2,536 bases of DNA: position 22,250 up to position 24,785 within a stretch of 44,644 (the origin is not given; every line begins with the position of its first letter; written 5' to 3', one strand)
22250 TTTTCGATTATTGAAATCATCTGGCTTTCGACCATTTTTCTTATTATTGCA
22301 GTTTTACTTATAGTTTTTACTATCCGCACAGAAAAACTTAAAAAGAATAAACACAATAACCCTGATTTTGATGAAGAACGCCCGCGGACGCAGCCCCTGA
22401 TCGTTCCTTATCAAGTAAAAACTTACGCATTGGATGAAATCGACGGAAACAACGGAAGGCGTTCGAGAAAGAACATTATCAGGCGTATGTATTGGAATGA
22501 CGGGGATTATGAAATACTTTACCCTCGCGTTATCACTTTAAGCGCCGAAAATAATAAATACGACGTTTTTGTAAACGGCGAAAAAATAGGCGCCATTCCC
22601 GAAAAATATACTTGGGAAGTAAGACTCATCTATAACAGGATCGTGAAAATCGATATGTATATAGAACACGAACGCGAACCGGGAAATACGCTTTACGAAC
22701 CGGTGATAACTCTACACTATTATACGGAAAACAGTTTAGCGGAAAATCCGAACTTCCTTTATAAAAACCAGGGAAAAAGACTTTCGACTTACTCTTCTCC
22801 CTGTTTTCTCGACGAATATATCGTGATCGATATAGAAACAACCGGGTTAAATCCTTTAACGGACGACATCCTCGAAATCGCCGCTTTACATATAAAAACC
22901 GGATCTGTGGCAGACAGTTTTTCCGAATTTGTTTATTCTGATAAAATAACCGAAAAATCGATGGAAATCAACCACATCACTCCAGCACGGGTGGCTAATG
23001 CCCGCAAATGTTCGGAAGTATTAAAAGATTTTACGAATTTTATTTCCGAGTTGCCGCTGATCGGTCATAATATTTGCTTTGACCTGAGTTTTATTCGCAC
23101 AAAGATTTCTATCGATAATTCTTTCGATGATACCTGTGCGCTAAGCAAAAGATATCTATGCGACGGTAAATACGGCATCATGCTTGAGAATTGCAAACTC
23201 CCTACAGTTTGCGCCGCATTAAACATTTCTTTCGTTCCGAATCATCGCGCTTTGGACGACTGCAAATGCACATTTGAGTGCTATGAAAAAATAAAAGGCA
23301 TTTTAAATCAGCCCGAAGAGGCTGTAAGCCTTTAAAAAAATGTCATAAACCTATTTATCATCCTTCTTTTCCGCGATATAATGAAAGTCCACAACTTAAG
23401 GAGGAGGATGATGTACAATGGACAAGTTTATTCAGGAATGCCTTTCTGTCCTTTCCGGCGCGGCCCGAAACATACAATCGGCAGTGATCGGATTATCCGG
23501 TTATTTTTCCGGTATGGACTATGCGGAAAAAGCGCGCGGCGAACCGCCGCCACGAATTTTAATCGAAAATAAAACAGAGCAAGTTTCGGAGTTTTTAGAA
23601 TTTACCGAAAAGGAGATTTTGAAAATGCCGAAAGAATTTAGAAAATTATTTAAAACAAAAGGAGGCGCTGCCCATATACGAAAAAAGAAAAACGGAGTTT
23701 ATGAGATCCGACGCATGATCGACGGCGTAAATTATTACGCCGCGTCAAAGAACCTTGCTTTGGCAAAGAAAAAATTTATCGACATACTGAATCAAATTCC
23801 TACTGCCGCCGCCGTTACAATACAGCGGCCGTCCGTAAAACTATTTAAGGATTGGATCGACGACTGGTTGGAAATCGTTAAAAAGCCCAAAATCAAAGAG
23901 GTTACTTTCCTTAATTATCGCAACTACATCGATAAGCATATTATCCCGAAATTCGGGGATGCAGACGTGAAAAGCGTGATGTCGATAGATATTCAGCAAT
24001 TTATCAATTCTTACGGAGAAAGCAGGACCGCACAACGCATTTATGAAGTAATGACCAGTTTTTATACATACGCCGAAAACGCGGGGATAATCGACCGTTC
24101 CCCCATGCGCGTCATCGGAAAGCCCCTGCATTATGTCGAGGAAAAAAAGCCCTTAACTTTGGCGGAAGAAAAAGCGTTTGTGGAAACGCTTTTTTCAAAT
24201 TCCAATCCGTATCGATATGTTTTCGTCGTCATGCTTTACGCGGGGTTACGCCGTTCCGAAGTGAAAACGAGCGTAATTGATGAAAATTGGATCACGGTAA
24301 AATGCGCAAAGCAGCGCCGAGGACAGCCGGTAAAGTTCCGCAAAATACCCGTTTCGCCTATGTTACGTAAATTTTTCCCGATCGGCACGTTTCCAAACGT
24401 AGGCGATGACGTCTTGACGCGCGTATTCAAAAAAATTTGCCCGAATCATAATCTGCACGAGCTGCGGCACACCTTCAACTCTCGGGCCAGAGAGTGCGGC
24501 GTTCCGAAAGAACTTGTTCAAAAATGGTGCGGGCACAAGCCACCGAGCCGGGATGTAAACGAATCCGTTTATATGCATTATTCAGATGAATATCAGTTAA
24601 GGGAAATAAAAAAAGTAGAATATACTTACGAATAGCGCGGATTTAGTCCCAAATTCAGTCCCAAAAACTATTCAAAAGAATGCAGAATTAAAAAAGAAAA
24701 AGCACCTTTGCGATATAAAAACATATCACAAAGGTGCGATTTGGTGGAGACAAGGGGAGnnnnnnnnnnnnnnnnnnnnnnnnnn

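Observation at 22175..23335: Membrane-tethered DEDDh exonuclease co-transcribed with the prophage repressor: candidate exclusion/defence gene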

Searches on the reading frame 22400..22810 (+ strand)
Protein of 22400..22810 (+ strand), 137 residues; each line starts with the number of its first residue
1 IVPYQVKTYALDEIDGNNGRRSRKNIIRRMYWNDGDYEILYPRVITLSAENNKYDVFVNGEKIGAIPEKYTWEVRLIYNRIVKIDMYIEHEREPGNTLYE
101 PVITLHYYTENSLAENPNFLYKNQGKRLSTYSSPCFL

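Call 19: search_protein_families(library=pfam, alignment_id=A2, max_evalue=10)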
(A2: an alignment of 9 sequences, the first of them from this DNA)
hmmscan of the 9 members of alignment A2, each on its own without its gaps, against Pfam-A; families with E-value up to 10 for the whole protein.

A. member 1, seq(137 aa): 0 families

B. families by the number of members that match (of 9 scanned): 13 families
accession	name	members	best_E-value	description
PF20779.2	MACPF_D2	1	0.013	MACPF protein, D2 domain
PF22820.2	TcaA_3rd_4th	1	0.023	TcaA protein 3rd/4th domain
PF20737.2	Glyco_hydro127C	1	0.033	Glycoside hydrolase family 127 C-terminal domain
PF12509.13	DUF3715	1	0.062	Protein of unknown function (DUF3715)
PF14324.12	PINIT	1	0.089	PINIT domain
PF10228.14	HPF1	1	0.1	Histone PARylation factor 1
PF03444.21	HrcA_DNA-bdg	1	0.11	Winged helix-turn-helix transcription repressor, HrcA DNA-binding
PF09406.16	DUF2004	1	0.11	Protein of unknown function (DUF2004)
PF22043.2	DUF6935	1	0.13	Domain of unknown function (DUF6935)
PF10906.13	Mrx7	1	0.14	MIOREX complex component 7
PF13563.12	2_5_RNA_ligase2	1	0.16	2'-5' RNA ligase superfamily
PF03999.17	MAP65_ASE1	1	0.2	Microtubule associated protein (MAP65/ASE1 family)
PF14752.11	RBP_receptor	1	0.23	Retinol binding protein receptor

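Call 44: search_protein_representatives(alignment_id=A2)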
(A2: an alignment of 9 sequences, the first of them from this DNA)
Query: 9 sequences, 137 profile positions. Proteins with E-value up to 0.001 (for the whole library): 40; up to 1e-10: 10; up to 1e-30: 8. The best 40 are listed.
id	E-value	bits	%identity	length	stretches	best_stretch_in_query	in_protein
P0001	3.0e-56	205.1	-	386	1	2-137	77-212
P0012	1.2e-53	196.7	-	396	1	2-137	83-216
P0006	7.5e-48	177.9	-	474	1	3-137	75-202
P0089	2.7e-40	153.4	-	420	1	5-137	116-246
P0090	1.4e-38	147.9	-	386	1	13-137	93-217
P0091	2.2e-36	140.8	-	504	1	3-133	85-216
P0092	3.0e-34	133.8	-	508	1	4-133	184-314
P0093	1.4e-33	131.7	-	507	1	25-137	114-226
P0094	9.4e-25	103.1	-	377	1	4-130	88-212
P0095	3.4e-19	85.1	-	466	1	23-135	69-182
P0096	1.4e-07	47.5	-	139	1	3-81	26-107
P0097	2.1e-07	46.9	-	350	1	3-88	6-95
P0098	3.2e-07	46.3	-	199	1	6-90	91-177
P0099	7.8e-07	45.1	-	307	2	19-88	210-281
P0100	1.0e-06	44.7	-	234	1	3-91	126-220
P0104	3.1e-06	43.1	-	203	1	14-85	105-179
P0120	5.5e-04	35.8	-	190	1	5-96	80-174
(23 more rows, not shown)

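Call 47: predict_structure(alignment_id=A2)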
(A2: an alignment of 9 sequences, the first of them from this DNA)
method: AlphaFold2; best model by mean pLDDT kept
length: 137 residues; sequences in the alignment: 9
mean_pLDDT: 73.3   pTM: 0.69
mean pLDDT of the five models: 73.3, 72.3, 65.9, 60.4, 59.0
residues with pLDDT >= 90: 27; 70-90: 55; 50-70: 40; < 50: 15
segments of 3 or more residues with pLDDT < 50: 127-137
pLDDT, mean of each block of 10 residues (from residue 1): 86 62 56 55 79 85 89 91 82 62 89 86 56 37
secondary structure, 60 per line:
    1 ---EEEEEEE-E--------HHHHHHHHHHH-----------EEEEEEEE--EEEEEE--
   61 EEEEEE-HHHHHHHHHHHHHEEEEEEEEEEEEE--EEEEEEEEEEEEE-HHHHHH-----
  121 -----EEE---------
elements in order: E4-10 H21-31 E43-50 E53-58 E61-66 H68-80 E81-93 E96-108 H110-115 E126-128

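Call 49: search_protein_families(library=pfam, alignment_id=A3, max_evalue=0.01)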
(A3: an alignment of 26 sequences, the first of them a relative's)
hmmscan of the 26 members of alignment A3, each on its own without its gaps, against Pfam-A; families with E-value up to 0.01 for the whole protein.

A. member 1, P0096 (139 aa): 0 families

B. families by the number of members that match (of 26 scanned): 10 families
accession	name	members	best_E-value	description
PF05154.21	TM2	4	9.3e-21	TM2 domain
PF08797.16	HIRAN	2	0.0016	HIRAN domain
PF14020.11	DUF4236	1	4.5e-23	Protein of unknown function (DUF4236)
PF13240.11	Zn_Ribbon_1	1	2.6e-07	zinc-ribbon domain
PF07833.16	Cu_amine_oxidN1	1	1.2e-06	Copper amine oxidase N-terminal domain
PF12773.13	DZR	1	0.00012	Double zinc ribbon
PF22820.2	TcaA_3rd_4th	1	0.00013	TcaA protein 3rd/4th domain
PF13385.13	Laminin_G_3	1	0.0025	Concanavalin A-like lectin/glucanases superfamily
PF13248.11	Zn_ribbon_3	1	0.0047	zinc-ribbon domain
PF04791.21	LMBR1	1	0.0092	LMBR1-like membrane protein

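Call 50: fold_search(model_id=the predicted structure, library=pdb)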
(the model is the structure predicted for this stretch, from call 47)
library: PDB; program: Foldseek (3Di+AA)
matches with E <= 10: 825; with E <= 0.001: 0
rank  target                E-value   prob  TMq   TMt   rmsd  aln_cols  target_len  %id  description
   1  4s0n_D                3.5e-02  0.84  0.36  0.39  10.4       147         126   12  Crystal Structure of HLTF HIRAN Domain bound to DNA (released 2015-05-27)
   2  4s0n_C                4.9e-02  0.72  0.35  0.37   9.9       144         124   12  Crystal Structure of HLTF HIRAN Domain bound to DNA (released 2015-05-27)
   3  6kcs_A                5.4e-02  0.63  0.31  0.36  10.0       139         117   10  Crystal structure of HIRAN domain of HLTF in complex with duplex DNA (released 2020-06-10)
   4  4s0n_B                9.1e-02  0.60  0.35  0.37   9.8       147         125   12  Crystal Structure of HLTF HIRAN Domain bound to DNA (released 2015-05-27)
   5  4xzg_F                9.6e-02  0.51  0.31  0.34   9.6       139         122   12  Crystal structure of HIRAN domain of human HLTF (released 2015-04-15)
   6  4s0n_A                1.0e-01  0.63  0.34  0.37   9.3       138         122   12  Crystal Structure of HLTF HIRAN Domain bound to DNA (released 2015-05-27)
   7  6dcf_B                1.4e-01  0.15  0.23  0.16  20.7       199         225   11  Crystal structure of a Mycobacterium smegmatis transcription initiation complex with Rifampicin-resistant RNA polymera (released 2018-09-05)
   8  4xzg_A                1.5e-01  0.47  0.31  0.34   7.5       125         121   12  Crystal structure of HIRAN domain of human HLTF (released 2015-04-15)
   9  9rwz_A                2.0e-01  0.21  0.19  0.06  11.0       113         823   12  ZSWIM8-CUL3 complex bound to AGO2-miR-7-CYRANO (released 2026-03-18)
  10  4xzg_C                2.2e-01  0.23  0.29  0.31   9.8       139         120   12  Crystal structure of HIRAN domain of human HLTF (released 2015-04-15)
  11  7os7_A                2.2e-01  0.13  0.19  0.23  13.9       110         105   10  Circular permutant of ribosomal protein S6, swap helix 2, L75A, A92K mutant (released 2022-06-22)
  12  4xzf_A                2.5e-01  0.35  0.34  0.37  10.0       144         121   11  Crystal structure of HIRAN domain of human HLTF in complex with DNA (released 2015-04-15)
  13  2p8j_B                3.0e-01  0.47  0.28  0.20  11.4       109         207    9  Crystal structure of S-adenosylmethionine-dependent methyltransferase (NP_349143.1) from Clostridium acetobutylicum at (released 2007-04-24)
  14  7qxi_B                3.0e-01  0.08  0.18  0.12  20.3       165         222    9  Cryo-EM structure of RNA polymerase-sigma54 holo enzyme with promoter DNA closed complex (released 2022-11-09)
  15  2p8j_A                3.2e-01  0.47  0.29  0.20  11.2       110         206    8  Crystal structure of S-adenosylmethionine-dependent methyltransferase (NP_349143.1) from Clostridium acetobutylicum at (released 2007-04-24)
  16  4xzg_G                3.3e-01  0.35  0.32  0.35   7.3       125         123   14  Crystal structure of HIRAN domain of human HLTF (released 2015-04-15)
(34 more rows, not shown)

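Call 56: search_solved_structures(query=A2, max_evalue=10, show_alignments=1)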
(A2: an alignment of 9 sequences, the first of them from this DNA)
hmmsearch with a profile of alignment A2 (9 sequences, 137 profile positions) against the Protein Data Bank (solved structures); distinct sequences matched with E-value up to 10: 1.
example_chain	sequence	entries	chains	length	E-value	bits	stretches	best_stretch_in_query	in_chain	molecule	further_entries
2wsu_A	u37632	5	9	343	0.37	13.7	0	35-67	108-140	PUTATIVE FIBER PROTEIN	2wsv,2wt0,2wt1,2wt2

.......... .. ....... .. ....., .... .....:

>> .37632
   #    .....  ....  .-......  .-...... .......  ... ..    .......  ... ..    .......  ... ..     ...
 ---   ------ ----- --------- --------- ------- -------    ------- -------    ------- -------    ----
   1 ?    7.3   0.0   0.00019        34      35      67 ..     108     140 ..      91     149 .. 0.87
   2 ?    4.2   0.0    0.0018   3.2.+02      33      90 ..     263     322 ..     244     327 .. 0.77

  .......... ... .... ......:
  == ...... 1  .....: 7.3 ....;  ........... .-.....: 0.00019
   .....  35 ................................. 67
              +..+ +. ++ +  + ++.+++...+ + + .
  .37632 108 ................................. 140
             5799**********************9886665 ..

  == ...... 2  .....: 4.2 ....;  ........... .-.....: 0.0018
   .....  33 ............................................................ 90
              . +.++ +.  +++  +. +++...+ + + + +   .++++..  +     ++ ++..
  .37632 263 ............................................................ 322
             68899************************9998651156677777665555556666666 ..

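Call 82: search_protein_families(library=pfam, proteins=[P0095, P0093, P0091], max_evalue=1)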
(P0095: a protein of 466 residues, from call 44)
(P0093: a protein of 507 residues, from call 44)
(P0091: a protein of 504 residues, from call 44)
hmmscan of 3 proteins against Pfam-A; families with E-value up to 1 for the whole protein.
P0095 (466 aa): 3 families
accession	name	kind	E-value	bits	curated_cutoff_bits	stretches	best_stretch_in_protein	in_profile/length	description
PF00929.31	RNase_T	-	3.1e-18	67.3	24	1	188-343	1-162/164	Exonuclease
PF13482.12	RNase_H_2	-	0.0023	18.4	22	1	190-345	3-134/165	RNase_H superfamily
PF00533.33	BRCT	-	0.0042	17.7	21.3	1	398-456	22-77/78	BRCA1 C Terminus (BRCT) domain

P0093 (507 aa): 4 families
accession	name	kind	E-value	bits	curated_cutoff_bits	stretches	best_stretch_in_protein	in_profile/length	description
PF00929.31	RNase_T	-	6.2e-22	79.3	24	1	230-384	1-163/164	Exonuclease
PF14559.12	TPR_19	-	0.00081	20.1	25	1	414-463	1-50/68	Tetratricopeptide repeat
PF25184.1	YxzE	-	0.17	13.3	40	1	38-80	3-45/65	YxzE-like putative bacteriocin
PF09911.14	DUF2140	-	0.17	11.8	34.3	0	38-76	8-48/187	Uncharacterized protein conserved in bacteria (DUF2140)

P0091 (504 aa): 4 families
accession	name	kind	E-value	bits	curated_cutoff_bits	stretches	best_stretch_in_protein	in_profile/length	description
PF00929.31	RNase_T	-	1.1e-20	75.3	24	1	224-374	1-160/164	Exonuclease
PF16473.11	Rv2179c-like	-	0.00049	20.3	27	1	223-319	2-118/177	3'-5' exoribonuclease Rv2179c-like domain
PF10112.14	Halogen_Hydrol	-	0.13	12.7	29.8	1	18-69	10-60/191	5-bromo-4-chloroindolyl phosphate hydrolysis protein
PF09911.14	DUF2140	-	0.16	11.9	34.3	0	264-322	47-110/187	Uncharacterized protein conserved in bacteria (DUF2140)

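Call 91: fold_search(model_id=the predicted structure, library=viral)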
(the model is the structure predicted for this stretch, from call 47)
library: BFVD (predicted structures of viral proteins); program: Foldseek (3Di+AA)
matches with E <= 10: 1093; with E <= 0.001: 2
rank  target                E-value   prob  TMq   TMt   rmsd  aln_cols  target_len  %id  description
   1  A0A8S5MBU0            1.6e-04  1.00  0.58  0.42   4.3       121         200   17  Uncharacterized protein [Myoviridae sp. ct9Fw19]
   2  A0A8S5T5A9            6.1e-04  1.00  0.47  0.18  19.8       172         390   15  DUF4236 domain-containing protein [Myoviridae sp. ct6eX13]
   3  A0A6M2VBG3            2.1e-03  1.00  0.47  0.41   4.0       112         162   19  (no name in the UniProt tables at hand)
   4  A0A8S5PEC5            2.2e-03  1.00  0.53  0.39   6.5       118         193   12  Glycine rich protein family [Siphoviridae sp. ct0UO21]
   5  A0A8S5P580            8.2e-03  1.00  0.45  0.17   6.1       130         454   12  DNA polymerase III subunit alpha [Siphoviridae sp. ct3yx7]
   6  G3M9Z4                1.8e-02  0.99  0.44  0.50   4.7       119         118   13  Gp253 [Bacillus phage G]
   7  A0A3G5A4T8            2.7e-02  0.33  0.21  0.22  17.0       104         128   15  Uncharacterized protein [Homavirus sp.]
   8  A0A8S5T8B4            3.0e-02  0.96  0.44  0.18  12.2       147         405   15  ATP dependent helicase [Podoviridae sp. ctU557]
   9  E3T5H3                3.8e-02  0.54  0.28  0.07   9.6       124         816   14  Putative superfamily II helicase [Cafeteria roenbergensis virus (strain BV-PW1)]
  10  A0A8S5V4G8            7.9e-02  0.97  0.42  0.22   4.8       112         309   13  HIRAN domain [Myoviridae sp. ctKkB1]
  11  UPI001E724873         7.9e-02  0.63  0.25  0.34   8.9       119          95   13  (no name look-up for this kind of identifier)
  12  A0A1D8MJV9            8.4e-02  0.25  0.22  0.09  19.6       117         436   13  Putative rep protein [uncultured virus]
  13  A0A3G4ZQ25            9.4e-02  0.38  0.21  0.10  10.9       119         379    7  AAA family ATPase [Barrevirus sp.]
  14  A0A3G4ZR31            1.2e-01  0.30  0.19  0.20  12.6        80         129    9  Uncharacterized protein [Barrevirus sp.]
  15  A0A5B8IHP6            1.2e-01  0.06  0.12  0.12  18.6       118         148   19  Translation initiation factor SUI1 [Mimiviridae sp. ChoanoV1]
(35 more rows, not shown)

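Call 93: search_protein_families(library=padloc, proteins=[P0104, P0095], max_evalue=0.01)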
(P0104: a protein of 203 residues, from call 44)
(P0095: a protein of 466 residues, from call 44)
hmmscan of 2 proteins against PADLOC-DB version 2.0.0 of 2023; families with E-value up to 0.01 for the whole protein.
P0104 (203 aa): 0 families

P0095 (466 aa): 4 families
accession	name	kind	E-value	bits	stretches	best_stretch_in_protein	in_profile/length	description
PDLC01247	DEDDh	-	2.3e-29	100.9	1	188-345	1-138/139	"CAS-I,CAS-II,CAS-III,CAS-IV,CAS-V,CAS-VI; associated"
PDLC05027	PDC-S48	-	1.1e-20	72.1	1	186-348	5-166/411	-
PDLC05028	PDC-S48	-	1.3e-14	51.7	1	186-341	19-172/512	-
PDLC03817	RTasSbcB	-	0.0088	13.1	0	187-212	2-27/436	DRT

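Call 100: find_encoding_contigs(protein=P0120, flank=5000, max_places=1)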
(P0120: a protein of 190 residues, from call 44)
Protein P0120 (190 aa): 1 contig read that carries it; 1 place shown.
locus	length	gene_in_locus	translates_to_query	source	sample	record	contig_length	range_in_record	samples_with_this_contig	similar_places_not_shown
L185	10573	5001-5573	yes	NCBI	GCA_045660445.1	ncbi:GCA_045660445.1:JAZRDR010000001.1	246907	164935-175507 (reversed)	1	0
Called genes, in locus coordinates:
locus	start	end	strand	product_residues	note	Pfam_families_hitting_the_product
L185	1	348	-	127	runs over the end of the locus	PF13384:HTH_23 (weak)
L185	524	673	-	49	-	-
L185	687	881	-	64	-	-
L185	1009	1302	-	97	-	-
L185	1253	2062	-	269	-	PF23343:REP_ORF2-G2P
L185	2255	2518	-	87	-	-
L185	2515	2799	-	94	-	-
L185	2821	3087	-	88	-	-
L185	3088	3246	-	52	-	-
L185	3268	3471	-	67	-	-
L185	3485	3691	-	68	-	PF13560:HTH_31, PF12844:HTH_19 (weak), PF01381:HTH_3, PF13443:HTH_26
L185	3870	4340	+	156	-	PF13443:HTH_26 (weak)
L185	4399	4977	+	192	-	PF06114:Peptidase_M78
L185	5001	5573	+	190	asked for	-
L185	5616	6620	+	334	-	PF14659:Phage_int_SAM_3 (faint), PF22022:Phage_int_M, PF00589:Phage_integrase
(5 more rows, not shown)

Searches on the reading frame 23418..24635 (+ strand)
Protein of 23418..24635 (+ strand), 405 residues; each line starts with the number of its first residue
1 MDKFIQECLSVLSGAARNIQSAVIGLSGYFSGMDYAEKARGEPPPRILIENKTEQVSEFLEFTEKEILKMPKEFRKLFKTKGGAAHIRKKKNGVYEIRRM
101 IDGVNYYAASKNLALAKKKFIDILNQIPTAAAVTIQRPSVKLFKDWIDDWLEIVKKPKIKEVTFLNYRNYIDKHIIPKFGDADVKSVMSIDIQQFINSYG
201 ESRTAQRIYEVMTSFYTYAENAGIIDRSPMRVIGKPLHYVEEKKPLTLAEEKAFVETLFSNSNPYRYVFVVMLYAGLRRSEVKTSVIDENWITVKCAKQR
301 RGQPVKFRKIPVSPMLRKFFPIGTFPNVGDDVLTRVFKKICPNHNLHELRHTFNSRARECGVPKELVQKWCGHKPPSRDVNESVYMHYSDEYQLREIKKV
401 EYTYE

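Call 3: search_protein_families(library=pfam, proteins=[window:23418-24635:+], max_evalue=0.1)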
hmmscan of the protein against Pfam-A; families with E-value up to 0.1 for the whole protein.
window:23418-24635:+ (405 aa): 4 families
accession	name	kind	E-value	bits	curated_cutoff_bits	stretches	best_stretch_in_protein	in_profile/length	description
PF14659.12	Phage_int_SAM_3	-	1.5e-13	51.2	22.6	1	143-198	2-56/58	Phage integrase, N-terminal SAM-like domain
PF22022.2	Phage_int_M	-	6.1e-06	26.8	27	1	143-231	1-91/96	Phage integrase central domain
PF00589.27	Phage_integrase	-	4.4e-05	23.8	27.1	1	345-377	128-160/172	Phage integrase family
PF19673.4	DUF6176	-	0.061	13.7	27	0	246-289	34-79/109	Family of unknown function (DUF6176)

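Call 95: find_related_loci(query=window:23418-24635:+, collection=viral_contigs, flank=5000)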
Query window:23418-24635:+ (405 aa) in viral_contigs; peptide patterns used: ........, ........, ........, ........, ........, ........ (x = any residue, [..] = any of these).
2 stretches matched a pattern, but none encodes a relative of the query by tblastn (E <= 1e-3).
